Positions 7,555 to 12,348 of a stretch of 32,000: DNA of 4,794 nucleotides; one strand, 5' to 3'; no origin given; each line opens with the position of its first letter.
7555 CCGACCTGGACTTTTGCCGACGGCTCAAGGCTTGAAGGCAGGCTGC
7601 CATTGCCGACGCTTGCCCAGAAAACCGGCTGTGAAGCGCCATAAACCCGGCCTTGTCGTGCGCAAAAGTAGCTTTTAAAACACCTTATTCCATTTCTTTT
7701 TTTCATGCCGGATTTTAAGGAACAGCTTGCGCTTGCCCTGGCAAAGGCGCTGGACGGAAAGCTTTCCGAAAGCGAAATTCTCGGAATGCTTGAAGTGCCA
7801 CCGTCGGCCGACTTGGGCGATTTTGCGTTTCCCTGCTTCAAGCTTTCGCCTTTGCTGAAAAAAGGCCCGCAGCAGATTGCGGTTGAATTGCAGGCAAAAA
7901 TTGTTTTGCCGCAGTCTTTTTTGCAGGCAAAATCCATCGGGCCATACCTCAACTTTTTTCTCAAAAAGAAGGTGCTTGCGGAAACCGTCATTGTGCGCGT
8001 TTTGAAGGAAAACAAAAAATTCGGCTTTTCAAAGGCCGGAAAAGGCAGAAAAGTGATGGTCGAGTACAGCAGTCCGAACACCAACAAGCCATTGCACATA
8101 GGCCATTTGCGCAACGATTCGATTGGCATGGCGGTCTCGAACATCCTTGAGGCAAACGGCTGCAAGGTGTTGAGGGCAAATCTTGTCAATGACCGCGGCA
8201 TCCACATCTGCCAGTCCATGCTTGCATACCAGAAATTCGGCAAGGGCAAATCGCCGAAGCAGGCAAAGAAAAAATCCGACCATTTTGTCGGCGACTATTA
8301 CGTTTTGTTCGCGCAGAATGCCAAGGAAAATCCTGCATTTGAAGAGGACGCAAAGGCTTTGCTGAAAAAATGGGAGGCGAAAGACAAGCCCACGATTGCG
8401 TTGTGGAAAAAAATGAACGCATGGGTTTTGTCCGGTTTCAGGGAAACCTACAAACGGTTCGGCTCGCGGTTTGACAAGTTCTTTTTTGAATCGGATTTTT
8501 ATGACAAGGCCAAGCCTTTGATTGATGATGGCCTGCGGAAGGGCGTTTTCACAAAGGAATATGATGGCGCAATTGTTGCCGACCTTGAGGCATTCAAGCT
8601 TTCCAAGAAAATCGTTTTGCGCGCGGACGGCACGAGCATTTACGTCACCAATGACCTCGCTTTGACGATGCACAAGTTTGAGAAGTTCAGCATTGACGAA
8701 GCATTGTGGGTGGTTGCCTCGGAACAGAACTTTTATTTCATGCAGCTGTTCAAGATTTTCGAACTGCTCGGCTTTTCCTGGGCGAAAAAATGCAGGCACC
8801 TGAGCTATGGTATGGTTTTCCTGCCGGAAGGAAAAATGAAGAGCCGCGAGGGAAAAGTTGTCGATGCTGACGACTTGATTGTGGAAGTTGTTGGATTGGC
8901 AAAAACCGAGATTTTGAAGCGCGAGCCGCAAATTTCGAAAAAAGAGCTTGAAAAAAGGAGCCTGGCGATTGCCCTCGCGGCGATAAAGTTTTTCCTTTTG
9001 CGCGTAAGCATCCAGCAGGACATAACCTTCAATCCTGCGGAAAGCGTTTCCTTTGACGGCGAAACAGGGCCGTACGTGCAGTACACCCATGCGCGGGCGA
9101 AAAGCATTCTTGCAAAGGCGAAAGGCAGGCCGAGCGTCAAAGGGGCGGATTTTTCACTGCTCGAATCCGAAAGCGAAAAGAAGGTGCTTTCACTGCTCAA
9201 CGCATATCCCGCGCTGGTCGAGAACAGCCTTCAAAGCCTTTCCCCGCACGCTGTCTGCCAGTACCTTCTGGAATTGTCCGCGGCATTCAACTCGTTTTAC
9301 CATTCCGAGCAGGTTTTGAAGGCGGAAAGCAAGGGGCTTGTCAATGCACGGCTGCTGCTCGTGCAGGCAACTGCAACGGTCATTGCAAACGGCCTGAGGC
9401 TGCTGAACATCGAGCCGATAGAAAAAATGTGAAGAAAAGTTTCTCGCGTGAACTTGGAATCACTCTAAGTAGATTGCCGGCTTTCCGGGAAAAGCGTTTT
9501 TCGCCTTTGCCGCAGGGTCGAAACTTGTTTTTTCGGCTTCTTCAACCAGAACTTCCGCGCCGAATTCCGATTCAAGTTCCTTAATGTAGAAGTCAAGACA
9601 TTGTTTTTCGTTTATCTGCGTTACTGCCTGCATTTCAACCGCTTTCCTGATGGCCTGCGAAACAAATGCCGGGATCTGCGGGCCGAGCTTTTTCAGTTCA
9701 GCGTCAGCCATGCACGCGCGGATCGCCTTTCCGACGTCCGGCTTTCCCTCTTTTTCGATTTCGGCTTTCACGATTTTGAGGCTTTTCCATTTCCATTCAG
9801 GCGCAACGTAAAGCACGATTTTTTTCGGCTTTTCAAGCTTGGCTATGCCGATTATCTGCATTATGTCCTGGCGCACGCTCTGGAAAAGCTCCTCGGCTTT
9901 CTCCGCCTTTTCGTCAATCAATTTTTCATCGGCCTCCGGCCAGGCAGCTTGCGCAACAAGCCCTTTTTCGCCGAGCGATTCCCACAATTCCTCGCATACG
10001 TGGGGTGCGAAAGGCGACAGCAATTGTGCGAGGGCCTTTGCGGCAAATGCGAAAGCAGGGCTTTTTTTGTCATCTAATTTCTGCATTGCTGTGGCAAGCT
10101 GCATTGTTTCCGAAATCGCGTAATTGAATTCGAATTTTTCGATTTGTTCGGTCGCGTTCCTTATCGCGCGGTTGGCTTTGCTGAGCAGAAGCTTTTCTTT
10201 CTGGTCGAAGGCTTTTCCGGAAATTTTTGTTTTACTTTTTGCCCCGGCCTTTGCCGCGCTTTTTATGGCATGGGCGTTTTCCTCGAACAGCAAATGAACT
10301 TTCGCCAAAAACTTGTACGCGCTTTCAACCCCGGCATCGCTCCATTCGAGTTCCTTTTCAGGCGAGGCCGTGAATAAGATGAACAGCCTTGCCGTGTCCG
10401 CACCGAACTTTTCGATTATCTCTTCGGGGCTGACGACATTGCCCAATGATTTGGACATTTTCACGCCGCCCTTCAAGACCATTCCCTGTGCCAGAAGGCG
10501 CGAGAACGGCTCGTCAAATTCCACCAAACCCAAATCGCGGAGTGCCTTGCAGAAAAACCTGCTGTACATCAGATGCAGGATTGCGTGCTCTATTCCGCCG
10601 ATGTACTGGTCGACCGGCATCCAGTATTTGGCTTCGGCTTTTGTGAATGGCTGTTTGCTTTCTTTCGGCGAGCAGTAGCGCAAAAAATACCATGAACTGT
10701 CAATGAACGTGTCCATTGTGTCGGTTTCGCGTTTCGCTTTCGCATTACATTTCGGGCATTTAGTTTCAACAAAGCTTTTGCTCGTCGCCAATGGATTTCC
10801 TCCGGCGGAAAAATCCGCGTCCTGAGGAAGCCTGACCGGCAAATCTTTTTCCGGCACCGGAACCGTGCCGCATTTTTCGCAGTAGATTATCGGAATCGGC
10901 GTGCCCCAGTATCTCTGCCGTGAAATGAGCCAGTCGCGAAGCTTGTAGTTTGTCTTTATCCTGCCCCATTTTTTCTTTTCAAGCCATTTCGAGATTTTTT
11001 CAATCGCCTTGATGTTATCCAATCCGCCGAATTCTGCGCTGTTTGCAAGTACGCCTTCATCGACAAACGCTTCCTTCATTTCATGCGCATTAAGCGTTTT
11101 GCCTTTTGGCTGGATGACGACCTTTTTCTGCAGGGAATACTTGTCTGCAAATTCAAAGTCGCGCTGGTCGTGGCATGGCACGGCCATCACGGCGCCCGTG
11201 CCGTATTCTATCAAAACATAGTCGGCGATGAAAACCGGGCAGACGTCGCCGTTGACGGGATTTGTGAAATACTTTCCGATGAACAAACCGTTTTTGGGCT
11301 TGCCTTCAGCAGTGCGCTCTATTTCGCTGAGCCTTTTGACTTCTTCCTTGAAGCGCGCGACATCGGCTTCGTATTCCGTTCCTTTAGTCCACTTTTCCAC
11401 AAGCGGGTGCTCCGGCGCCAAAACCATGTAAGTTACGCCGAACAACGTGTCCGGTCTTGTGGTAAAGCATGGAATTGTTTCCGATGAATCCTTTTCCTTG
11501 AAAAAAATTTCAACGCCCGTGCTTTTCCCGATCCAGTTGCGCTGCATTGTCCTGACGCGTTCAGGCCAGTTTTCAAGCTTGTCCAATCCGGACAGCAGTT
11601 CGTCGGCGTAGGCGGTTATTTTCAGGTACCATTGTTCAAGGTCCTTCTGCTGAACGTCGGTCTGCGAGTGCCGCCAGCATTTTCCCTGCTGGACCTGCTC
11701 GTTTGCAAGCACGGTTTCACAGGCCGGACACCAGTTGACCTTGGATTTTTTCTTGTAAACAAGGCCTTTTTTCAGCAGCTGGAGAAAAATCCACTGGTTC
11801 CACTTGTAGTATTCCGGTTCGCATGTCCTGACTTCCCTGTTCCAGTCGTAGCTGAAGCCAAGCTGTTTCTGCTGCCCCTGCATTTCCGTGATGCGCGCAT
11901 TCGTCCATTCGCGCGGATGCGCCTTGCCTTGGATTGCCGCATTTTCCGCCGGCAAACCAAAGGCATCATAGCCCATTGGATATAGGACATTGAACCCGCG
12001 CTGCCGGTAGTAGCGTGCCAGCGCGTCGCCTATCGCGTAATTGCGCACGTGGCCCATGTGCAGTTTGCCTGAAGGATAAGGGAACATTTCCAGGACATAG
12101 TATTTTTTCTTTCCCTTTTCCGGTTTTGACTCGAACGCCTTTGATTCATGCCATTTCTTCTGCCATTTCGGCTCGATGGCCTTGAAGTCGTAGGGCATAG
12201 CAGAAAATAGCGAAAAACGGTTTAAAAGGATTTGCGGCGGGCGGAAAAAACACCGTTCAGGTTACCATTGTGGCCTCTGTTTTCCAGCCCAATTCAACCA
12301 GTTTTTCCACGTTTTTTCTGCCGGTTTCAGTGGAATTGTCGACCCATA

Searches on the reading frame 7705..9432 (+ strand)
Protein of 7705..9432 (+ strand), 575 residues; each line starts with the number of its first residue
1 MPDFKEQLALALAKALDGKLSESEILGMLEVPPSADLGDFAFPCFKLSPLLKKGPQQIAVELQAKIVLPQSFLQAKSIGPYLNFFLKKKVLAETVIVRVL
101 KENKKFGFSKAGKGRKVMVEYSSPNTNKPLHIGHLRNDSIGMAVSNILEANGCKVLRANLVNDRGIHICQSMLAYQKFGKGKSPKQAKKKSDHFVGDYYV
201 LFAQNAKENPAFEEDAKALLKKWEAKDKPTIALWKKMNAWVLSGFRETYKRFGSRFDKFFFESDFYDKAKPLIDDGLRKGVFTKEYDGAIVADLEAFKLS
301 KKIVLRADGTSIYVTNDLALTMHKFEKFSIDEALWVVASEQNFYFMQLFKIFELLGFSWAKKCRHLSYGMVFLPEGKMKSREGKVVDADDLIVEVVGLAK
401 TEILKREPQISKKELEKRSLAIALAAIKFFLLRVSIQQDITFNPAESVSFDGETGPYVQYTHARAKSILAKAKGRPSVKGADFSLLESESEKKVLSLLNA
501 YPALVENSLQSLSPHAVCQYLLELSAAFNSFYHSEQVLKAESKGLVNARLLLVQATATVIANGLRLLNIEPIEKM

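Call 78: search_protein_families(library=pfam, proteins=[window:7705-9432:+], max_evalue=0.00001)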
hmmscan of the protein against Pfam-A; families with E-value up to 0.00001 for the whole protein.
window:7705-9432:+ (575 aa): 3 families
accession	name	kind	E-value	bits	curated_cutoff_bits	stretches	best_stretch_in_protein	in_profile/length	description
PF00750.26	tRNA-synt_1d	-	6.7e-51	173.7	23.3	1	98-435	4-340/349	tRNA synthetases class I (R), catalytic domain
PF05746.21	DALR_1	-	6.4e-34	117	22.3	1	458-575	1-117/117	DALR anticodon binding domain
PF03485.21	Arg_tRNA_synt_N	-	4.3e-12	46.9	21.5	1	5-86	4-85/85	Arginyl tRNA synthetase N terminal domain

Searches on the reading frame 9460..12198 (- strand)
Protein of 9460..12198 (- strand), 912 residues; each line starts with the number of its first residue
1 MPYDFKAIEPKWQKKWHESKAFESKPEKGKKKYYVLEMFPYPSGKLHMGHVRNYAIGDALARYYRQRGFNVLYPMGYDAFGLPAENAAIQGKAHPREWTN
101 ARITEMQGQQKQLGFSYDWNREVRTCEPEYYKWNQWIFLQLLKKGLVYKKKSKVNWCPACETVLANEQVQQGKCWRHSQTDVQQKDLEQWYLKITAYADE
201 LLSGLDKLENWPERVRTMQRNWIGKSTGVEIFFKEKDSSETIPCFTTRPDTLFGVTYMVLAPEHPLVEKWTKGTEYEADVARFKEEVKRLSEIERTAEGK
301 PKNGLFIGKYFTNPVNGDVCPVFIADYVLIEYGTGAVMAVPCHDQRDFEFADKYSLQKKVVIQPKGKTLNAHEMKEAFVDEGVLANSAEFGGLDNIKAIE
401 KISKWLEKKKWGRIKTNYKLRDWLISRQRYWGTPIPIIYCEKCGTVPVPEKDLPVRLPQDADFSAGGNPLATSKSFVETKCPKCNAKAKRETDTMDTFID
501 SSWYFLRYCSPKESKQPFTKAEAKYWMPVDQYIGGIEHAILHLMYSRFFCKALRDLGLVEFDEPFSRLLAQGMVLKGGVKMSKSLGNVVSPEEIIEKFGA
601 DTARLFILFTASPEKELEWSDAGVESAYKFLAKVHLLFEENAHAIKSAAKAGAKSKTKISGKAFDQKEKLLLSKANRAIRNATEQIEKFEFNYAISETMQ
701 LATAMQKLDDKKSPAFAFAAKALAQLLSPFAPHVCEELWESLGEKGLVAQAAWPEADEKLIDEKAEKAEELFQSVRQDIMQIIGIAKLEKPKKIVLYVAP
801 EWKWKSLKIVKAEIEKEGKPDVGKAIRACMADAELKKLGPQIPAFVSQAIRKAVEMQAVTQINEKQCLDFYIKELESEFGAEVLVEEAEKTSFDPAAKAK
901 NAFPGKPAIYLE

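Call 78: search_protein_families(library=pfam, proteins=[window:9460-12198:-], max_evalue=0.00001)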
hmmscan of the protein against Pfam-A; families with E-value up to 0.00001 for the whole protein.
window:9460-12198:- (912 aa): 6 families
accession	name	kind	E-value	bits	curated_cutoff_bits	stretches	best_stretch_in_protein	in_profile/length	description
PF13603.12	tRNA-synt_1_2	-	3e-69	232.7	25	1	220-407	1-185/185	Leucyl-tRNA synthetase, editing domain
PF00133.28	tRNA-synt_1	-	1.2e-60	205.9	22.7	2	11-224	1-226/414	tRNA synthetases class I (I, L, M and V)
PF09334.17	tRNA-synt_1g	-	9.8e-35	120.5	20.1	1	35-175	3-140/391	tRNA synthetases class I (M)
PF08264.19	Anticodon_1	-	6.7e-22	78.4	25.1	1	669-793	2-143/148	Anticodon-binding domain of tRNA ligase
PF01406.26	tRNA-synt_1e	-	1.2e-08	35.2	27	0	568-627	241-299/301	tRNA synthetases class I (C) catalytic domain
PF01921.24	tRNA-synt_1f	-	1.7e-07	30.9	27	0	574-628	276-329/360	tRNA synthetases class I (K)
